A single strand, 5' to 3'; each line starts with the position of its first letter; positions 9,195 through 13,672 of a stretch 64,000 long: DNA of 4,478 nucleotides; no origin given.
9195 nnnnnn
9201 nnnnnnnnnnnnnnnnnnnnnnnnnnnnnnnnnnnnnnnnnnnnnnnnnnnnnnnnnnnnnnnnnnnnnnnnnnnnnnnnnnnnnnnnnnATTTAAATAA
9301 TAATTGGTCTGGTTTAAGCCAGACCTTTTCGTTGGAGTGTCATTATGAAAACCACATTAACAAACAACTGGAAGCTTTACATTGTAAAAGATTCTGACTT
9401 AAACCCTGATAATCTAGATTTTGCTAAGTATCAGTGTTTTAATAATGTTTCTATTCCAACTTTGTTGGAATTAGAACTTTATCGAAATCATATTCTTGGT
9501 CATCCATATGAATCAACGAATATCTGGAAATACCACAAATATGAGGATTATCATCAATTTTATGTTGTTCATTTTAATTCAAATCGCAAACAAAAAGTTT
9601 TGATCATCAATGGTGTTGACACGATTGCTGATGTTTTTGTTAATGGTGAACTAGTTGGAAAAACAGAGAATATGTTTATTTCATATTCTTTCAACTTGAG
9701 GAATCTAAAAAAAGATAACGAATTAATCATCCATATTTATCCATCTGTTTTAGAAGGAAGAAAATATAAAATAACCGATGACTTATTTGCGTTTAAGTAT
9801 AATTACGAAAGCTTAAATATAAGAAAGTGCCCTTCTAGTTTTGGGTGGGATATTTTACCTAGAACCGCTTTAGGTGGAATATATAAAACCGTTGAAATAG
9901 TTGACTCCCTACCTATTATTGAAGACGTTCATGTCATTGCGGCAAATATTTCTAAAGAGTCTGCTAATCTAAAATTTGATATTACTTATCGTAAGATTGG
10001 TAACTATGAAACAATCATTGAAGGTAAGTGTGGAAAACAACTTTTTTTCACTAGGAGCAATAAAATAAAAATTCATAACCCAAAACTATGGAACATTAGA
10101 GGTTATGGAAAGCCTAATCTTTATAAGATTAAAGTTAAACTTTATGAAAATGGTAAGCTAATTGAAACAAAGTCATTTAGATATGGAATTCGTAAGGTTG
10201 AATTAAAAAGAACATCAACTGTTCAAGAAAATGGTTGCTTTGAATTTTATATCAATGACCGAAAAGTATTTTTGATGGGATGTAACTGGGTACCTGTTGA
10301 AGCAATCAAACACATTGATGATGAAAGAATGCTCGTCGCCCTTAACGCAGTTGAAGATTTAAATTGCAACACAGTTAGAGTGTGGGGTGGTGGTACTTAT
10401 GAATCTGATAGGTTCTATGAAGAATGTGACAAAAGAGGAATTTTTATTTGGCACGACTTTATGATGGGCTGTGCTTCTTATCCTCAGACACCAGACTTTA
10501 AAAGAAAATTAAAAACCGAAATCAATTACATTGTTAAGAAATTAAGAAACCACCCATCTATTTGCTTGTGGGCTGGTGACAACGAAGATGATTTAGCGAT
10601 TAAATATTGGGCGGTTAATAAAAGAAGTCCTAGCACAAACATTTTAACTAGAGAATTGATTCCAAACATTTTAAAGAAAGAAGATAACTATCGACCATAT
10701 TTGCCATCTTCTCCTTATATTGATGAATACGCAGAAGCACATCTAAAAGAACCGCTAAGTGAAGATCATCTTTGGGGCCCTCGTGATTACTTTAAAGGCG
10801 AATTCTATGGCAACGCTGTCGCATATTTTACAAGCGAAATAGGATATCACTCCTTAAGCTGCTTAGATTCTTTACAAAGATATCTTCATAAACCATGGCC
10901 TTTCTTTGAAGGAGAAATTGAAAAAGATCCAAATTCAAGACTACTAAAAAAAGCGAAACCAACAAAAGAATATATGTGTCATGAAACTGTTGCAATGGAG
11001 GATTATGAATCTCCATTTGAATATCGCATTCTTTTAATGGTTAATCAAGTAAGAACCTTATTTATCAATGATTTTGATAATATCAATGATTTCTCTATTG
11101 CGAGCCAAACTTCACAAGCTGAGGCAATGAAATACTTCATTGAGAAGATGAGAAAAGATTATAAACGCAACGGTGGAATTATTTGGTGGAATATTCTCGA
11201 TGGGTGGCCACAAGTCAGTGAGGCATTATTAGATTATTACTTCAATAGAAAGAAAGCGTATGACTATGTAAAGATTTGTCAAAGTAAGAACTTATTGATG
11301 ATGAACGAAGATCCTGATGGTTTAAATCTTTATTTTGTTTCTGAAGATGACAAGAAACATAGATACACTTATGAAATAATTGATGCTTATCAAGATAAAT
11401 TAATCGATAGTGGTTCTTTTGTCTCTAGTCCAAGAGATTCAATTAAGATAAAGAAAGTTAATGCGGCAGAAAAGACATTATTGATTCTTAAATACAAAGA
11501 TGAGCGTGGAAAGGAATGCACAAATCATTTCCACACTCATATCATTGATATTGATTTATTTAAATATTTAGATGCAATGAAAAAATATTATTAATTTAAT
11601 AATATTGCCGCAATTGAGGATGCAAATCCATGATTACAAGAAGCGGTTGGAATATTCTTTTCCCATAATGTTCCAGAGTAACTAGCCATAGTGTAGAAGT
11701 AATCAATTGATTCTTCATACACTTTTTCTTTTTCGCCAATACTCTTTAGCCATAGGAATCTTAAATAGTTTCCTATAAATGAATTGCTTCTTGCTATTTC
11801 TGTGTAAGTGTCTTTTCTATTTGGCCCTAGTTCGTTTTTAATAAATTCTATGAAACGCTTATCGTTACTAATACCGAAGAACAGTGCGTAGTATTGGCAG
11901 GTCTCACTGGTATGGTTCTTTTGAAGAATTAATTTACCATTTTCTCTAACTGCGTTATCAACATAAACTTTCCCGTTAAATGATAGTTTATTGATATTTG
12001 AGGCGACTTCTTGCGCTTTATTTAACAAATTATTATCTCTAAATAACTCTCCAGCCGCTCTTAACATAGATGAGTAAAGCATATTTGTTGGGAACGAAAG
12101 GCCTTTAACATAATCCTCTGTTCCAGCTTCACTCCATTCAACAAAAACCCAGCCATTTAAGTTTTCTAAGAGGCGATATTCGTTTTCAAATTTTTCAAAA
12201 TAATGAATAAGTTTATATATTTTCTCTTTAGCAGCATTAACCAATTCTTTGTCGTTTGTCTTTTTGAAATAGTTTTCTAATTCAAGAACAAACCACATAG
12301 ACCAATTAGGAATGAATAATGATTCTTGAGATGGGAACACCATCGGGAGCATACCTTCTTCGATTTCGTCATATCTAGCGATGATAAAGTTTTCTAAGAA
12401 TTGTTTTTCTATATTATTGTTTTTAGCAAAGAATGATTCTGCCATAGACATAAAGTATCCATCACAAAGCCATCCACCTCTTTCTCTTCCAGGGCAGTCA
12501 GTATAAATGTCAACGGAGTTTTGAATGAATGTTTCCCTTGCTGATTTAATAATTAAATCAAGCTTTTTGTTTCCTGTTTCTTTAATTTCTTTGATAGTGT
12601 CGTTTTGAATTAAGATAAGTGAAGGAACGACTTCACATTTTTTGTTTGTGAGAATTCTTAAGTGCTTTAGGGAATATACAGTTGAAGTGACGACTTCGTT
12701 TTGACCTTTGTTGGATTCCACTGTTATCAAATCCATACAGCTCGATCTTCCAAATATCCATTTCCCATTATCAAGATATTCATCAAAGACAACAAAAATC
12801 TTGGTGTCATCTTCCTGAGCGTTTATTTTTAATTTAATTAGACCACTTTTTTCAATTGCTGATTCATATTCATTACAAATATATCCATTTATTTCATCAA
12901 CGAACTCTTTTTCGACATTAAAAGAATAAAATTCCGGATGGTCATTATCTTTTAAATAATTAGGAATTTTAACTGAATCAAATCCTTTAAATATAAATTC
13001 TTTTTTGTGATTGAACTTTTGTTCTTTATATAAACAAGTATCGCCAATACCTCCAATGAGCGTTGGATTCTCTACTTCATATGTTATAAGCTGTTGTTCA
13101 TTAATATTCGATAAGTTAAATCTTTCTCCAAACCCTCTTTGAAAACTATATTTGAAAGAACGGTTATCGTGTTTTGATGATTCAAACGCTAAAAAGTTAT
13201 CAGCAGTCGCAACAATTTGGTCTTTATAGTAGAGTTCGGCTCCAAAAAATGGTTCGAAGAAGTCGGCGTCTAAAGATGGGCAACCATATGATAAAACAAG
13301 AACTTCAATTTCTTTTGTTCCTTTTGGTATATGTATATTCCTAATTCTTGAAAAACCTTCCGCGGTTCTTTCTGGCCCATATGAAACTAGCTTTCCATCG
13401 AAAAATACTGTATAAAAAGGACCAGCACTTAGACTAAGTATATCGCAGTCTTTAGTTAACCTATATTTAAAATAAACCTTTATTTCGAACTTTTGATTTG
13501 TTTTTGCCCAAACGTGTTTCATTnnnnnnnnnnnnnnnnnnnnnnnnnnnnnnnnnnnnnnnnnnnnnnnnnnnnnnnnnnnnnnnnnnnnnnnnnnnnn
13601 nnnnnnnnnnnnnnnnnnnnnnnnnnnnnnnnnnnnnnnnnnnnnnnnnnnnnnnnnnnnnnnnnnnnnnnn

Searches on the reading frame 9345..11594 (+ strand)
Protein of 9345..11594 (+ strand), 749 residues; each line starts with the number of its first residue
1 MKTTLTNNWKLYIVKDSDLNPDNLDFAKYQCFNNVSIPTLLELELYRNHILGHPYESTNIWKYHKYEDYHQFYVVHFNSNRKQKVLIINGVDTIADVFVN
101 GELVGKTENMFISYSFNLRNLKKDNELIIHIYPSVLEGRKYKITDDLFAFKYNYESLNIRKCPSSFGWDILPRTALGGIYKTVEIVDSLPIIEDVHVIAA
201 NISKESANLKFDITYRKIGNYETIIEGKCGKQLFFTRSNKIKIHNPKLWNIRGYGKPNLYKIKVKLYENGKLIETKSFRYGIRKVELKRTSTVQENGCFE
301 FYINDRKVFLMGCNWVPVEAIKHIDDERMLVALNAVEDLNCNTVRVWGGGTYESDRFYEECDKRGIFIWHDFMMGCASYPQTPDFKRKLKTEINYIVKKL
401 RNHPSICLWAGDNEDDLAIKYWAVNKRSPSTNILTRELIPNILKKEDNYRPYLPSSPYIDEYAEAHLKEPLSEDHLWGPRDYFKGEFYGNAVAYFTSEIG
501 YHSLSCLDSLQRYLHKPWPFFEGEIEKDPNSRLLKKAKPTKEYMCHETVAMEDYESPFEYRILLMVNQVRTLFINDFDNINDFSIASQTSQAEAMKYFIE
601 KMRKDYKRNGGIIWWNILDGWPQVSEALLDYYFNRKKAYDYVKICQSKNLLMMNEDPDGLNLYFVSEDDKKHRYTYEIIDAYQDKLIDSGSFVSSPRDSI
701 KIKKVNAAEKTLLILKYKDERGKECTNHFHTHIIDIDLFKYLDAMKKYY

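Call 9: search_protein_families(library=pfam, proteins=[window:9345-11594:+], max_evalue=0.00001)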
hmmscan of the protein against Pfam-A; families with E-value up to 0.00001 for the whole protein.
window:9345-11594:+ (749 aa): 4 families
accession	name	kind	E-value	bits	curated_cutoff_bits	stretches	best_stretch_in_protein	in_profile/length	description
PF22666.2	Glyco_hydro_2_N2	-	1e-24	87.9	27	1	32-181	11-167/167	Glycosyl hydrolase 2 galactose-binding domain-like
PF00703.27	Glyco_hydro_2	-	6.8e-11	43.4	23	1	229-283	54-109/109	Glycosyl hydrolases family 2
PF02837.24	Glyco_hydro_2_N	-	6.8e-07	29.8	28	1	9-123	8-123/169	Glycosyl hydrolases family 2, sugar binding domain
PF02836.23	Glyco_hydro_2_C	-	2.3e-06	27.4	21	0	300-417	7-138/302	Glycosyl hydrolases family 2, TIM barrel domain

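Call 43: search_solved_structures(query=window:9345-11594:+)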
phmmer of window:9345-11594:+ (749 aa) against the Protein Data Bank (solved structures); distinct sequences matched with E-value up to 0.001: 71 (the best 60 are shown).
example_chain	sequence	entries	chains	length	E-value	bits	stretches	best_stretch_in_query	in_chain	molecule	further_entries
9nfe_A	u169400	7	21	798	2.9e-114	386.2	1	36-729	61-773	Glycoside hydrolase family 2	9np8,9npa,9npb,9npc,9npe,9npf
9np9_A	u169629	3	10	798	6.9e-114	384.9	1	36-729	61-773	Glycoside hydrolase family 2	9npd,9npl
9npn_A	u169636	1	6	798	1.7e-113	383.6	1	36-729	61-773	Glycoside hydrolase family 2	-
5n6u_A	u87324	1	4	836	6.9e-73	249.4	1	32-664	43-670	Beta-mannosidase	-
2vjx_A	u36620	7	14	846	2.8e-65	224.2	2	36-510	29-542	BETA-MANNOSIDASE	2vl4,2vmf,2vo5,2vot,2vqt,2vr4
2je8_A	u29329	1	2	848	2.8e-65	224.2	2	36-510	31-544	BETA-MANNOSIDASE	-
7op6_A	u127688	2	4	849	2.9e-65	224.2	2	36-510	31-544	Beta-mannosidase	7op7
2wbk_A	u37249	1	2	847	5.9e-65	223.1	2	36-508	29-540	BETA-MANNOSIDASE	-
2vqu_A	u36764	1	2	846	1.3e-63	218.7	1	36-510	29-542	BETA-MANNOSIDASE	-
6ddt_A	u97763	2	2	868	6.2e-53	183.4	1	38-458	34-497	Beta-mannosidase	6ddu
6bye_A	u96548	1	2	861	1.7e-47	165.4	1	4-423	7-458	Beta-mannosidase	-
6byc_A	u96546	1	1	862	1.7e-47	165.4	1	4-423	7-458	Beta-mannosidase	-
6byg_A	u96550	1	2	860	1.8e-47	165.3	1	4-423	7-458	Beta-mannosidase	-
6byi_A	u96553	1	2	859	9.9e-47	162.9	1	4-423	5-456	Beta-mannosidase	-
4cvu_A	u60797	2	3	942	8.6e-27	96.9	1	221-416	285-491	BETA-MANNOSIDASE | BETA-MANNOSIDASE GH2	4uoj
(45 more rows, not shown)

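Call 60: search_protein_families(library=ncbifam, proteins=[window:9345-11594:+], max_evalue=0.00001)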
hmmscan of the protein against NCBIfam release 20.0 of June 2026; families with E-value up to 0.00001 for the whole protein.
window:9345-11594:+ (749 aa): 10 families
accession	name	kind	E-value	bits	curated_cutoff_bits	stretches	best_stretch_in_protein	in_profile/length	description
NF052611.1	beta_gal_Bga2A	equivalog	3.5e-19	68.4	999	1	2-414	37-457/1007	beta-galactosidase, LacZ type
NF041463.1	GalB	equivalog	1.3e-16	59.7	900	1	74-459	143-515/869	beta-galactosidase GalB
NF007666.0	PRK10340.1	equivalog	1.4e-15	56.3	1284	1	5-424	44-459/1030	beta-galactosidase subunit alpha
NF041462.1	GalA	equivalog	1.5e-15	56.4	900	1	237-416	246-406/763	beta-galactosidase GalA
NF007074.0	PRK09525.1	subfamily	2e-15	55.7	1221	1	71-415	127-463/1027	beta-galactosidase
NF049877.1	GlucurArabfur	equivalog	3.1e-15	54.9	1800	1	239-418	602-773/1400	beta-d-glucuronidase/beta-L-arabinofuranosidase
NF050095.1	BetGlucuronLacZ4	equivalog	3.5e-14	51.8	950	1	68-414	63-407/666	beta-glucuronidase LacZ4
NF049891.1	Bet1-4galacdseBT4156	equivalog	5e-11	41.2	1700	1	32-415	44-408/946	exo-beta-1,4-galactosidase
NF007538.0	PRK10150.1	equivalog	2.6e-09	35.9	544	1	73-367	73-354/607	beta-glucuronidase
NF049890.1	Bet1-4galacdseBT4151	equivalog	1.5e-06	26.4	1500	0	256-415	296-450/952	exo-beta-1,4-galactosidase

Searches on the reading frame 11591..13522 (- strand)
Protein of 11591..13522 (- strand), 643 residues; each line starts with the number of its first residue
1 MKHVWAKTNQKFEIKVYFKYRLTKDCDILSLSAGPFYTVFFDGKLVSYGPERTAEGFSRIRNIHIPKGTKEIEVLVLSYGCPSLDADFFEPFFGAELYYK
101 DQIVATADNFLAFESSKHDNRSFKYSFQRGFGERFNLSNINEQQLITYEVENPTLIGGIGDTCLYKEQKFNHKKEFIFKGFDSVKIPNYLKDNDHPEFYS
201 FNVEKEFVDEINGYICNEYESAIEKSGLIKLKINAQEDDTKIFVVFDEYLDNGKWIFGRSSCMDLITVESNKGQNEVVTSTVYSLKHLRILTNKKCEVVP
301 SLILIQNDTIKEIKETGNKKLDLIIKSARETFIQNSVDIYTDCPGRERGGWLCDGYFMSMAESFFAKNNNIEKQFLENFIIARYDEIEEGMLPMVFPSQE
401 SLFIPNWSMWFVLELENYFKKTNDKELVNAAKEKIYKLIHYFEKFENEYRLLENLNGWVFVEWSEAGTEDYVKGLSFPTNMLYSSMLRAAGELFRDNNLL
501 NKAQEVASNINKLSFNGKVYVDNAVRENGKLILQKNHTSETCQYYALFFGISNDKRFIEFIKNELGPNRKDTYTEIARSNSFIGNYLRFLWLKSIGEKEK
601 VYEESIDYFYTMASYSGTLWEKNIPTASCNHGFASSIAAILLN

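Call 9: search_protein_families(library=pfam, proteins=[window:11591-13522:-], max_evalue=0.00001)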
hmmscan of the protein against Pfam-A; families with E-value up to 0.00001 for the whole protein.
window:11591-13522:- (643 aa): 1 family
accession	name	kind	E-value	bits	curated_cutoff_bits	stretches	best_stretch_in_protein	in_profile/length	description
PF17389.8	Bac_rhamnosid6H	-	1e-17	64.9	24.5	1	315-622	7-310/339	Bacterial alpha-L-rhamnosidase 6 hairpin glycosidase domain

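Call 57: search_solved_structures(query=window:11591-13522:-)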
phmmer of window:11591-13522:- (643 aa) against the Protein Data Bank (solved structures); distinct sequences matched with E-value up to 0.001: 1.
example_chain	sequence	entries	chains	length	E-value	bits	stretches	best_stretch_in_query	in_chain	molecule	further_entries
2okx_A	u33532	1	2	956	1.5e-05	27.1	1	333-481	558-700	Rhamnosidase B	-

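Call 60: search_protein_families(library=ncbifam, proteins=[window:11591-13522:-], max_evalue=0.00001)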
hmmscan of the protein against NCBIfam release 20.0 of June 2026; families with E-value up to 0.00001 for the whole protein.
window:11591-13522:- (643 aa): 0 families
